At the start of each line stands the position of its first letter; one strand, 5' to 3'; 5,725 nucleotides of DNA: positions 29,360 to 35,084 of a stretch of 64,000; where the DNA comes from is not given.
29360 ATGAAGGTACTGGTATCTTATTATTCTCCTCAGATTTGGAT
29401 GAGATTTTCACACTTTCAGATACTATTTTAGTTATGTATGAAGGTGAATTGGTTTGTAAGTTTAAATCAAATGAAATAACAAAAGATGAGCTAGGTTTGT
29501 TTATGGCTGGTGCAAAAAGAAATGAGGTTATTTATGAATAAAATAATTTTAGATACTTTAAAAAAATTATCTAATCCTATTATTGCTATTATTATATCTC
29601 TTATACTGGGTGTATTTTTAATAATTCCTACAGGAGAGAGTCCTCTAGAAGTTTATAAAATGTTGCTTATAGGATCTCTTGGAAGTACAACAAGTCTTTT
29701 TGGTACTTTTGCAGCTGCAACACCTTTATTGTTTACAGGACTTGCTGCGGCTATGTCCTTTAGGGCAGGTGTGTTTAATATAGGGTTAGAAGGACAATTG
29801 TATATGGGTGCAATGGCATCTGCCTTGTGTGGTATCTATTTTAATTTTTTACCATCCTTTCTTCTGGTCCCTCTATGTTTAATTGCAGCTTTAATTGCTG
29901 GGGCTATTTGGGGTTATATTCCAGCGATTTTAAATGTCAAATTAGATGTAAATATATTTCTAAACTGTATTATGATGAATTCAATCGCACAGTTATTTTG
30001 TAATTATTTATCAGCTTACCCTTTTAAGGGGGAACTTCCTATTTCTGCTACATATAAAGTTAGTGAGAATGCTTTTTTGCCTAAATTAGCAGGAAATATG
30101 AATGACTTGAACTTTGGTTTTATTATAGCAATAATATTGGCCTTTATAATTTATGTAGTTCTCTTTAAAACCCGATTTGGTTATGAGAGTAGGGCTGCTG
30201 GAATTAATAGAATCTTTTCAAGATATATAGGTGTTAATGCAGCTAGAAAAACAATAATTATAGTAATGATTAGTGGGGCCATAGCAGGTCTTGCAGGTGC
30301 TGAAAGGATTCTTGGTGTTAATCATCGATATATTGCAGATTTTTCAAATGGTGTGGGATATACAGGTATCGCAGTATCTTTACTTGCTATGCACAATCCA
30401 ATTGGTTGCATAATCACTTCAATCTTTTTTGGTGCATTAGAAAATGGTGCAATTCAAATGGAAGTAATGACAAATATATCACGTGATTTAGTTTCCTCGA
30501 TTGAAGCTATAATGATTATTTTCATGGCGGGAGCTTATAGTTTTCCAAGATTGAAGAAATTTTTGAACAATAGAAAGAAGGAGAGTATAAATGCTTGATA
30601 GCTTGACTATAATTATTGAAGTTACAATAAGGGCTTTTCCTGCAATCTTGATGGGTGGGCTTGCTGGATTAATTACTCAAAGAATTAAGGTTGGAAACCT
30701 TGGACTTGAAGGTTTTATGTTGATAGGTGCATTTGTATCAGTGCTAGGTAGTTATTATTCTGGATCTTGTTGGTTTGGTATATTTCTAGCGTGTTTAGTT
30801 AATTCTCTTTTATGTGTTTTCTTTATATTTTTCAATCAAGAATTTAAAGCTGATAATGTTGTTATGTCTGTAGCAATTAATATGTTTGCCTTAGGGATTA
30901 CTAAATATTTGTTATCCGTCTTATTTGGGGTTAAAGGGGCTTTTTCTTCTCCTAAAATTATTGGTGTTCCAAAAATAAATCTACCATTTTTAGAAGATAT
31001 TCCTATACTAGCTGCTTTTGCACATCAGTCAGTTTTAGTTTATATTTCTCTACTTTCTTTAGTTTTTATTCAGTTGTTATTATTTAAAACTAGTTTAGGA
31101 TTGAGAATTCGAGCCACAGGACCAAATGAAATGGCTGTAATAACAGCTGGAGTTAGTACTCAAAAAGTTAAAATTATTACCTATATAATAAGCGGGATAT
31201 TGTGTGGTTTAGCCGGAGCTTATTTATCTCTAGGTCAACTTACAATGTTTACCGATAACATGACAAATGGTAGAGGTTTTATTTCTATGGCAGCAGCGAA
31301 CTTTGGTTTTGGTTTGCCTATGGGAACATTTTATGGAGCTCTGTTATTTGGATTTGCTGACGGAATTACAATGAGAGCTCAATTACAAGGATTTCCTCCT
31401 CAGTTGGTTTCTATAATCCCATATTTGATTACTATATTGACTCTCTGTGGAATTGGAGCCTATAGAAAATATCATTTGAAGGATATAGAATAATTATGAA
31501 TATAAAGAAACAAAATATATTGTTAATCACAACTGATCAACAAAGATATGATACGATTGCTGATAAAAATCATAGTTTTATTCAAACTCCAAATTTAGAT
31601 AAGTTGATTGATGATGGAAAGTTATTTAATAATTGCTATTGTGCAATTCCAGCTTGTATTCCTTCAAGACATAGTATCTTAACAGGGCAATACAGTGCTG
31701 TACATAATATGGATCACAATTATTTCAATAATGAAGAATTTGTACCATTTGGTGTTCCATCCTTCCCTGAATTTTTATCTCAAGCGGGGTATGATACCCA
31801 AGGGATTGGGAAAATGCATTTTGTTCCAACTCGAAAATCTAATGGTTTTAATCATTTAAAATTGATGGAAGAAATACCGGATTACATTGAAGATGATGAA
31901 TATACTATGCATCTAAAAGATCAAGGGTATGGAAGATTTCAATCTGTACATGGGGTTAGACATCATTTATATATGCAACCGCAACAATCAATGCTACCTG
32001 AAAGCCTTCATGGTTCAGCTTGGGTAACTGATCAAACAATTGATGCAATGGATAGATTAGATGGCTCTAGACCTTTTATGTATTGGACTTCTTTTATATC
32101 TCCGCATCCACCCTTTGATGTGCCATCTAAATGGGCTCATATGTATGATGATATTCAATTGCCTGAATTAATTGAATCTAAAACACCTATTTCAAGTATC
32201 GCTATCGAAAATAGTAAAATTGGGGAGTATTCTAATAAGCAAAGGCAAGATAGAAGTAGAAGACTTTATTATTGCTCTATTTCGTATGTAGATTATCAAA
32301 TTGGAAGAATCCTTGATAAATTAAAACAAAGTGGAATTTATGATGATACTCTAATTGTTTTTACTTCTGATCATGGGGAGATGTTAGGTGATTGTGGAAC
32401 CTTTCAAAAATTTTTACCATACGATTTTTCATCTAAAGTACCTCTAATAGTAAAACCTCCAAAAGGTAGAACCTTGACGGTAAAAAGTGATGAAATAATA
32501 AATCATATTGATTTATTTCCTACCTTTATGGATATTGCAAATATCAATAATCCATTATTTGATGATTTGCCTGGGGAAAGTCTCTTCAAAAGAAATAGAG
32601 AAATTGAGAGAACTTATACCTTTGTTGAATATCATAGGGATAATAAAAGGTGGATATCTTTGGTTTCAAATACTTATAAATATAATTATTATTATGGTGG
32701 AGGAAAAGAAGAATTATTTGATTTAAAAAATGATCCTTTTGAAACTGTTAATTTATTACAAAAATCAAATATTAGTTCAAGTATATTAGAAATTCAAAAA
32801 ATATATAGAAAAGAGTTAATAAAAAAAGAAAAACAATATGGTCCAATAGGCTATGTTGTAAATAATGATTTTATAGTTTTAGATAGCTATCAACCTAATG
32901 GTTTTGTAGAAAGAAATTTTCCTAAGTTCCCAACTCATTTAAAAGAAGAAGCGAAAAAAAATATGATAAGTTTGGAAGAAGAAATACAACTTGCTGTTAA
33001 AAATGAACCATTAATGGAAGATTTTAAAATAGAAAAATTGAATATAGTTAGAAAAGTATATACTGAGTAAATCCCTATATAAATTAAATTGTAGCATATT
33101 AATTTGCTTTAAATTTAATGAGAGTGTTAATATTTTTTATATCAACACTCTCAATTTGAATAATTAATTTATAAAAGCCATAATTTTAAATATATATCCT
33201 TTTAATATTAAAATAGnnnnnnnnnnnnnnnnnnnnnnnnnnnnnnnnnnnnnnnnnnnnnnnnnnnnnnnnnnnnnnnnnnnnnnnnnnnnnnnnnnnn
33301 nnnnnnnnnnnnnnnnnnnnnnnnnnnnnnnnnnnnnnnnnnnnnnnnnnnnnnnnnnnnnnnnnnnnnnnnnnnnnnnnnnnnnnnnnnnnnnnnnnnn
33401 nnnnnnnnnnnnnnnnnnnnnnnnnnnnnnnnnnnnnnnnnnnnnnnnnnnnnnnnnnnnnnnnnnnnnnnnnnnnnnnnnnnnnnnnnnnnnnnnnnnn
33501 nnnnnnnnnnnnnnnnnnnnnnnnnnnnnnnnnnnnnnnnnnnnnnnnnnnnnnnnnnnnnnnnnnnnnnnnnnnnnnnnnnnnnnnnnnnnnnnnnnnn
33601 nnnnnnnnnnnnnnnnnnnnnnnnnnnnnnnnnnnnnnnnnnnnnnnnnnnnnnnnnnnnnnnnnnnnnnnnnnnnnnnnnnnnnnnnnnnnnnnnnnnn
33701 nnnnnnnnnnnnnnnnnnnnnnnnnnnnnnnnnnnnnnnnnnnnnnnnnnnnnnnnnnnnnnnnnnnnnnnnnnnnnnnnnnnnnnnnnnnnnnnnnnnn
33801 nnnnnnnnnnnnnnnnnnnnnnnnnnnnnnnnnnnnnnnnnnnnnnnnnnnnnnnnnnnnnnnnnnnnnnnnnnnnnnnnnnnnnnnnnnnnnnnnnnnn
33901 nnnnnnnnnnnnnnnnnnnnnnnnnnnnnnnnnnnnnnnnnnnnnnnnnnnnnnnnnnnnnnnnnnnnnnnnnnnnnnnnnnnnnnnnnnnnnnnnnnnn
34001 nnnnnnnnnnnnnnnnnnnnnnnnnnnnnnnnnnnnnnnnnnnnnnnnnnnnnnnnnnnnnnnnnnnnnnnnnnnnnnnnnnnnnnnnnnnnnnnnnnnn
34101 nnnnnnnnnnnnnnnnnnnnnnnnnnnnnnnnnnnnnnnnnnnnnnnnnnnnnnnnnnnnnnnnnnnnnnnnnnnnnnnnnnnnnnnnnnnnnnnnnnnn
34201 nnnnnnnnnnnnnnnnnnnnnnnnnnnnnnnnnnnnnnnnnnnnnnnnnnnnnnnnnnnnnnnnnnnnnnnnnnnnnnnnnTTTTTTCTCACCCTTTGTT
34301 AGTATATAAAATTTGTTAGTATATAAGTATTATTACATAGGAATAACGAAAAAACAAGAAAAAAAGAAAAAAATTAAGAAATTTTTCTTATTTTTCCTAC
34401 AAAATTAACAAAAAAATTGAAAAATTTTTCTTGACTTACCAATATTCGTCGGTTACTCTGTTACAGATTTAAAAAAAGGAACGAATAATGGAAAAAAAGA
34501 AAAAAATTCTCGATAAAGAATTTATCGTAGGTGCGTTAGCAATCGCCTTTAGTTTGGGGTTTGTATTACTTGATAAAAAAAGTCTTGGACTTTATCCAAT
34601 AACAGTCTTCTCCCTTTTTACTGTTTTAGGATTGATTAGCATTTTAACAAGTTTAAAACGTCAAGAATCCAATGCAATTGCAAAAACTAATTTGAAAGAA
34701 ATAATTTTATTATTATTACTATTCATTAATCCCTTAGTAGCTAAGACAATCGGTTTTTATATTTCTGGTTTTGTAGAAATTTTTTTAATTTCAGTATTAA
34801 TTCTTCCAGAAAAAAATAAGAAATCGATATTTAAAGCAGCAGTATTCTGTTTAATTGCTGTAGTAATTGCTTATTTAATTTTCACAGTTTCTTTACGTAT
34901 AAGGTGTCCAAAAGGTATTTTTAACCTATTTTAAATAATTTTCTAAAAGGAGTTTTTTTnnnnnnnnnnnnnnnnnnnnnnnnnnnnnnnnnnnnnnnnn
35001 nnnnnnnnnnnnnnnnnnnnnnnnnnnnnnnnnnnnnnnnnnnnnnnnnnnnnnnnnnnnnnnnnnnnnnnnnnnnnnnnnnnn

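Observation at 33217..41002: LacI-TctBCA-sulfatase-DlgD(YiaK)-Zn-ADH: candidate locus for a sulfated sugar acid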

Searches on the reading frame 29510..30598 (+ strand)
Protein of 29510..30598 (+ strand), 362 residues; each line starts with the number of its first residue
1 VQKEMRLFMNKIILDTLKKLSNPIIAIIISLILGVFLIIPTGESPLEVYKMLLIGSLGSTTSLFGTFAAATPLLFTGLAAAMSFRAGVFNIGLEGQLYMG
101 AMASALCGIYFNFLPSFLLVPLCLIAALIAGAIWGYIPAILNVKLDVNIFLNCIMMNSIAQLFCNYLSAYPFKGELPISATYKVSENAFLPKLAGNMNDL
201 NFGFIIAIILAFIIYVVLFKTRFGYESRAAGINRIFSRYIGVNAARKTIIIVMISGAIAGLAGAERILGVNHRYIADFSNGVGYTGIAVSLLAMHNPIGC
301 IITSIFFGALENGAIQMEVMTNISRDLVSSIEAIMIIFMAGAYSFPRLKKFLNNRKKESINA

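Call 5: search_protein_families(library=pfam, proteins=[window:29510-30598:+])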
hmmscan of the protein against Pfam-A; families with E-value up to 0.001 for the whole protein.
window:29510-30598:+ (362 aa): 1 family
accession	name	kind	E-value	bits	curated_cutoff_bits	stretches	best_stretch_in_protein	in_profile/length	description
PF02653.21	BPD_transp_2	-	5.1e-35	121.4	26.8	1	64-339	3-268/269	Branched-chain amino acid transport system / permease component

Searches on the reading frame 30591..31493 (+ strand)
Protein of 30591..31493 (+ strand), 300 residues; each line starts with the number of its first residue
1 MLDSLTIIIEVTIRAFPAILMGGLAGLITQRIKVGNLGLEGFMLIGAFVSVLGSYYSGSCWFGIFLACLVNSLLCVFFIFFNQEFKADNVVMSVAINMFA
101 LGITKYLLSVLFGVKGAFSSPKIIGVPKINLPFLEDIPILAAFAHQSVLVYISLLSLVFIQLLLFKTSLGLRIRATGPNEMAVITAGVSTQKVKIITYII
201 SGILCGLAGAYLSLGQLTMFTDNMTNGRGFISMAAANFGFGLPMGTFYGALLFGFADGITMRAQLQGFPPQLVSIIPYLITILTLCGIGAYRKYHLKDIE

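Call 5: search_protein_families(library=pfam, proteins=[window:30591-31493:+])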
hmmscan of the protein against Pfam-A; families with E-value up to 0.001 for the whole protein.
window:30591-31493:+ (300 aa): 1 family
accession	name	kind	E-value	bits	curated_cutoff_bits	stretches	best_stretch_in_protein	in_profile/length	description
PF02653.21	BPD_transp_2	-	9.6e-30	104.1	26.8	1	12-285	5-269/269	Branched-chain amino acid transport system / permease component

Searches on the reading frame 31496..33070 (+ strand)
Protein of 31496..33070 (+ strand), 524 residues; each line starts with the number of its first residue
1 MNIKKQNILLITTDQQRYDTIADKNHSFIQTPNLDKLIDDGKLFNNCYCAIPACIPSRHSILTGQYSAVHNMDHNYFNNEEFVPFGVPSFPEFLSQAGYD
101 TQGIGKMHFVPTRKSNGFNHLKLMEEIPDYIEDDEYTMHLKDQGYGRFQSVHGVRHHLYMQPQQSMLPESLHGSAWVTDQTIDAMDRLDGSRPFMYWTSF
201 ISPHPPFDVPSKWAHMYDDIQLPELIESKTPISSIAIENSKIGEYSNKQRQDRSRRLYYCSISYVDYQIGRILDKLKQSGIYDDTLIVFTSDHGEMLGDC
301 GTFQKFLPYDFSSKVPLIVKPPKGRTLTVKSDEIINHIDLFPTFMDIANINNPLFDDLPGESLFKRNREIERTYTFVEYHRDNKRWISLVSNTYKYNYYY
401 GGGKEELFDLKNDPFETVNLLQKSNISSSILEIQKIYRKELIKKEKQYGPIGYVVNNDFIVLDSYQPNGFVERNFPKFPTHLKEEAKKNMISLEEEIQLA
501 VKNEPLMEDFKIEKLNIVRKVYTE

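Call 5: search_protein_families(library=pfam, proteins=[window:31496-33070:+])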
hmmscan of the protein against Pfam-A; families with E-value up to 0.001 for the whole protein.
window:31496-33070:+ (524 aa): 3 families
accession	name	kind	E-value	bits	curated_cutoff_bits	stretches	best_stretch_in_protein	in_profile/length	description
PF00884.28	Sulfatase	-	1.5e-50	172.6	25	1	6-350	1-301/301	Sulfatase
PF16347.10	SGSH_C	-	4.8e-16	59.7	29.3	1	298-434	1-145/154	N-sulphoglucosamine sulphohydrolase, C-terminal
PF01663.27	Phosphodiest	-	2.8e-12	47.4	23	2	9-80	2-70/342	Type I phosphodiesterase / nucleotide pyrophosphatase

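Call 14: search_solved_structures(query=window:31496-33070:+)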
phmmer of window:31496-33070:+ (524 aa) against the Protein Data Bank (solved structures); distinct sequences matched with E-value up to 0.001: 93 (the best 60 are shown).
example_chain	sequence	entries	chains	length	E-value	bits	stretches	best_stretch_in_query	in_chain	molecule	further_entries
7oz8_AAA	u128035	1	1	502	3.1e-66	227.5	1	4-426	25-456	Choline-sulfatase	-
9koq_A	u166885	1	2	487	2e-45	158.8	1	5-434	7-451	Sulfatase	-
6fny_A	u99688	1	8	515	4.1e-41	144.6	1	5-422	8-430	Choline-sulfatase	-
7pth_A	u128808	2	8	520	5.3e-39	137.6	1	3-423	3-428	Choline sulfatase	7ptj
6g5z_A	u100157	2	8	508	9.8e-39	136.7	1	5-422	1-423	Choline-sulfatase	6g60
7p24_AAA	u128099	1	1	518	1.2e-37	133.1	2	251-448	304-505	Mucin-desulfating sulfatase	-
5g2v_A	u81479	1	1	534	2.7e-37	132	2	254-438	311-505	N-ACETYLGLUCOSAMINE-6-SULFATASE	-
6pt4_B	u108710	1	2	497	5.1e-36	127.7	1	2-429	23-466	exo-2S-iota carrageenan S1 sulfatase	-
6ptk_A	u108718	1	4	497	8.8e-35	123.7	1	2-429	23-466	exo-2S-iota carrageenan S1 sulfatase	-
4upi_A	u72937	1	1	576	1.1e-34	123.4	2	165-366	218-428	SULFATASE FAMILY PROTEIN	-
6pt6_B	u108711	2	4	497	1.4e-34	123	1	2-429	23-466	exo-2S-iota carrageenan S1 sulfatase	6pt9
2qzu_A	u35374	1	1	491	2e-33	119.2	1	6-422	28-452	Putative sulfatase yidJ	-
6hr5_A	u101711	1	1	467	8.5e-33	117.1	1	4-428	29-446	Alpha-L-rhamnosidase/sulfatase (GH78)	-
4upl_A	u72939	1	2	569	4.9e-32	114.6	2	177-420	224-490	SULFATASE FAMILY PROTEIN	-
9s8y_A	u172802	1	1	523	6e-32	114.3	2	4-121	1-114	Sulfatase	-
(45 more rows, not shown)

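Call 55: find_homologous_proteins(query=window:31496-33070:+, max_evalue=1e-40)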
Query window:31496-33070:+ (524 aa): 2245 proteins with E <= 1e-40 among 8000 candidates; the best 120 are listed.
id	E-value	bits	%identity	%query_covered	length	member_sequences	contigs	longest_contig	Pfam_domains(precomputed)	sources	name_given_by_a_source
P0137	0.0e+0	1220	100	100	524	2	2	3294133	PF01663.28,PF16347.11,PF00884.29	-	-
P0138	0.0e+0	1047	83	100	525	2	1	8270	PF01663.28,PF16347.11,PF00884.29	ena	-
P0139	7.0e-296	1000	78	100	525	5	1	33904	PF01663.28,PF16347.11,PF00884.29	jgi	jgi:arylsulfatase A-like enzyme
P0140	1.4e-280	950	76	100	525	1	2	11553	PF01663.28,PF16347.11,PF00884.29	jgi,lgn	jgi:arylsulfatase A-like enzyme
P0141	3.4e-254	863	78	87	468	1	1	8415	PF01663.28,PF16347.11,PF00884.29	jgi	jgi:arylsulfatase A-like enzyme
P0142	8.0e-185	634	53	99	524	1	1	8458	PF01663.28,PF16347.11,PF00884.29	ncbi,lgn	-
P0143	1.7e-179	616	53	99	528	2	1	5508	PF01663.28,PF16347.11,PF00884.29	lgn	-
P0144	7.9e-179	614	54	96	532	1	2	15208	PF01663.28,PF16347.11,PF00884.29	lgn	-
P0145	1.7e-177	610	53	96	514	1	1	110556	PF01663.28,PF16347.11,PF00884.29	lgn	-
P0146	3.7e-177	608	54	96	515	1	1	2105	PF01663.28,PF16347.11,PF00884.29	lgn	-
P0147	1.3e-176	607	52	98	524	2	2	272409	PF01663.28,PF16347.11,PF00884.29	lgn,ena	-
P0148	1.8e-174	600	54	96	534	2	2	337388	PF01663.28,PF16347.11,PF00884.29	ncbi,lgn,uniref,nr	ncbi:sulfatase family protein [Maledivibacter halophilus]|uniref:Arylsulfatase A n=1 Tax=Maledivibac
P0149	3.7e-174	599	54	96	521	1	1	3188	PF01663.28,PF16347.11,PF00884.29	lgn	-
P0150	3.3e-173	595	52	95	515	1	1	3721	PF01663.28,PF16347.11,PF00884.29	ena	-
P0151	6.6e-173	594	53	96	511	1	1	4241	PF01663.28,PF16347.11,PF00884.29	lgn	-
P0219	2.9e-156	539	48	99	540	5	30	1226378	PF01663.28,PF16347.11,PF00884.29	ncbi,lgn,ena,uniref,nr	ncbi:sulfatase [Enterocloster aldenensis]|uniref:sulfatase family protein n=1 Tax=Enterocloster alde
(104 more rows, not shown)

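Call 56: find_encoding_contigs(protein=P0139, flank=9000, max_places=1)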
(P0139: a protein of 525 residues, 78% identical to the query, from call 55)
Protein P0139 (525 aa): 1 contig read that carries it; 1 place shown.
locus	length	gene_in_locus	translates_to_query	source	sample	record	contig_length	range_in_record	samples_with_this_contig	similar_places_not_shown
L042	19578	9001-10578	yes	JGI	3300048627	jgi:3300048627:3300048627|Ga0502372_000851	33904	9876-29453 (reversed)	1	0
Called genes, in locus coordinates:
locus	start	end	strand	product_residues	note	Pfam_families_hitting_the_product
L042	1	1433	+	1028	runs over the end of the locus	PF00873:ACR_tran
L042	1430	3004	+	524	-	-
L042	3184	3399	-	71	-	-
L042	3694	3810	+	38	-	-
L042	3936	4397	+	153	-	-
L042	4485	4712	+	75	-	-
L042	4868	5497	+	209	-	PF02608:Bmp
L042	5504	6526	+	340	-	PF13175:AAA_15 (weak), PF00005:ABC_tran, PF13304:AAA_21 (faint), PF00005:ABC_tran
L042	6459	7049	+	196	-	PF00005:ABC_tran (weak)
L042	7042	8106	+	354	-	PF02653:BPD_transp_2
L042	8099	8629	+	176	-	PF02653:BPD_transp_2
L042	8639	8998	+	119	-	PF02653:BPD_transp_2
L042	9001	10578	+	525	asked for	PF00884:Sulfatase, PF01663:Phosphodiest (faint), PF16347:SGSH_C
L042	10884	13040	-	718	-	PF07690:MFS_1 (weak), PF13646:HEAT_2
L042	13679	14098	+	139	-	PF22381:Staph_reg_Sar_Rot, PF12802:MarR_2, PF01047:MarR, PF13412:HTH_24, PF13601:HTH_34 (faint), PF01325:Fe_dep_repress (weak)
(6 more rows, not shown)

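Call 57: find_encoding_contigs(protein=P0148, flank=9000, max_places=1)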
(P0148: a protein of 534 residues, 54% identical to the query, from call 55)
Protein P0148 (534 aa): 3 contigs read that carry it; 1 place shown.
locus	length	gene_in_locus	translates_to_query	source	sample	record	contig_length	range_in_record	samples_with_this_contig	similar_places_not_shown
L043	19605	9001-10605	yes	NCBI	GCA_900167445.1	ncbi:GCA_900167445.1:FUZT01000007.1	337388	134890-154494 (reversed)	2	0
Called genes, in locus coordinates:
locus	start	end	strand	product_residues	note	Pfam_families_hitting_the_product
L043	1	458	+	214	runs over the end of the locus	PF02581:TMP-TENI, PF03060:NMO (weak)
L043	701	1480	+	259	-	PF01256:Carb_kinase (weak), PF08543:Phos_pyr_kin, PF00294:PfkB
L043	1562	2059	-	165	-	-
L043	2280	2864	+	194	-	PF01613:Flavin_Reduct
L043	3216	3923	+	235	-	PF00027:cNMP_binding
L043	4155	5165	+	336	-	PF02608:Bmp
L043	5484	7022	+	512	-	PF00005:ABC_tran, PF13304:AAA_21 (faint), PF00005:ABC_tran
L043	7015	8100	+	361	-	PF02653:BPD_transp_2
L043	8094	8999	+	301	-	PF02653:BPD_transp_2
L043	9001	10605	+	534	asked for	PF00884:Sulfatase, PF01663:Phosphodiest (faint), PF16347:SGSH_C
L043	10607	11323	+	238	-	PF01048:PNP_UDP_1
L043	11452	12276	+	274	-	PF01048:PNP_UDP_1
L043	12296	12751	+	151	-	PF00383:dCMP_cyt_deam_1, PF14437:MafB19-deam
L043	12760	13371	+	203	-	PF02588:YitT_membrane (faint), PF19700:DUF6198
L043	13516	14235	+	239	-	-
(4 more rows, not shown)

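Call 58: find_encoding_contigs(protein=P0219, flank=9000, max_places=1)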
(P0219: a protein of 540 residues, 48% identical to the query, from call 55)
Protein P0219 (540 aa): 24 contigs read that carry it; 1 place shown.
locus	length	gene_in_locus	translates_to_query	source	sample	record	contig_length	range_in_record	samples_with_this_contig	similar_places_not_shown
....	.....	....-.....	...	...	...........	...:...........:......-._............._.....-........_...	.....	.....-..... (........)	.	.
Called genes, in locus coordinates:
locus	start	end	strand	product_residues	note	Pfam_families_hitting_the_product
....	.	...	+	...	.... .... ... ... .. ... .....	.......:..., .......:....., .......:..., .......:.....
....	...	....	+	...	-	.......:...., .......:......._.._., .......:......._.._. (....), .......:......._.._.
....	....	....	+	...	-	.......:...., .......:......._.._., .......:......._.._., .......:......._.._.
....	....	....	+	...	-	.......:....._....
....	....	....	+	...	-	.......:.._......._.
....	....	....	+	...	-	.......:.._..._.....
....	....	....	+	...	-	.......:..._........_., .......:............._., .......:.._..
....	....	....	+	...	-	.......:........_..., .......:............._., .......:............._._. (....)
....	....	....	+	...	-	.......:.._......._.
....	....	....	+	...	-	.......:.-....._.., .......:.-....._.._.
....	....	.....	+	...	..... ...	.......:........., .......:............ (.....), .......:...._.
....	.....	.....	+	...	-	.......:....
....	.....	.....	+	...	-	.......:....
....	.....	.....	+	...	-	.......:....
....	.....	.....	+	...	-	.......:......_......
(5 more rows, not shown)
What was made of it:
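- Sulfatase-1-type enzymes are also paired with TTT next to nucleoside-hydrolase and ribose genes (call 58). TTT systems are paired with a different sulfatase family next to IU_nuc_hydro, RpiB, transketolase and sugar-isomerase genes in Enterocloster aldenensis (call 58).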

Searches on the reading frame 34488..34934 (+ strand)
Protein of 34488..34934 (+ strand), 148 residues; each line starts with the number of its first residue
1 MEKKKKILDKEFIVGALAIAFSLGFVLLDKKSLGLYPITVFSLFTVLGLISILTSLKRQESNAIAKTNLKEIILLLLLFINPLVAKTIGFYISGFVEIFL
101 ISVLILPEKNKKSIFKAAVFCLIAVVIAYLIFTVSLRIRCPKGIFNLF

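Call 3: search_protein_families(library=pfam, proteins=[window:34488-34934:+])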
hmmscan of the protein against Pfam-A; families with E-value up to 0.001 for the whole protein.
window:34488-34934:+ (148 aa): 1 family
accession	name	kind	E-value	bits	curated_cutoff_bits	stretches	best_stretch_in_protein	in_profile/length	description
PF07331.16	TctB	-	6.7e-10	39.7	29.1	1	13-141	2-137/137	Tripartite tricarboxylate transporter TctB family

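Call 4: search_protein_families(library=ncbifam, proteins=[window:34488-34934:+])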
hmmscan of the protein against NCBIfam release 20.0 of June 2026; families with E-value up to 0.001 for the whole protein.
window:34488-34934:+ (148 aa): 0 families
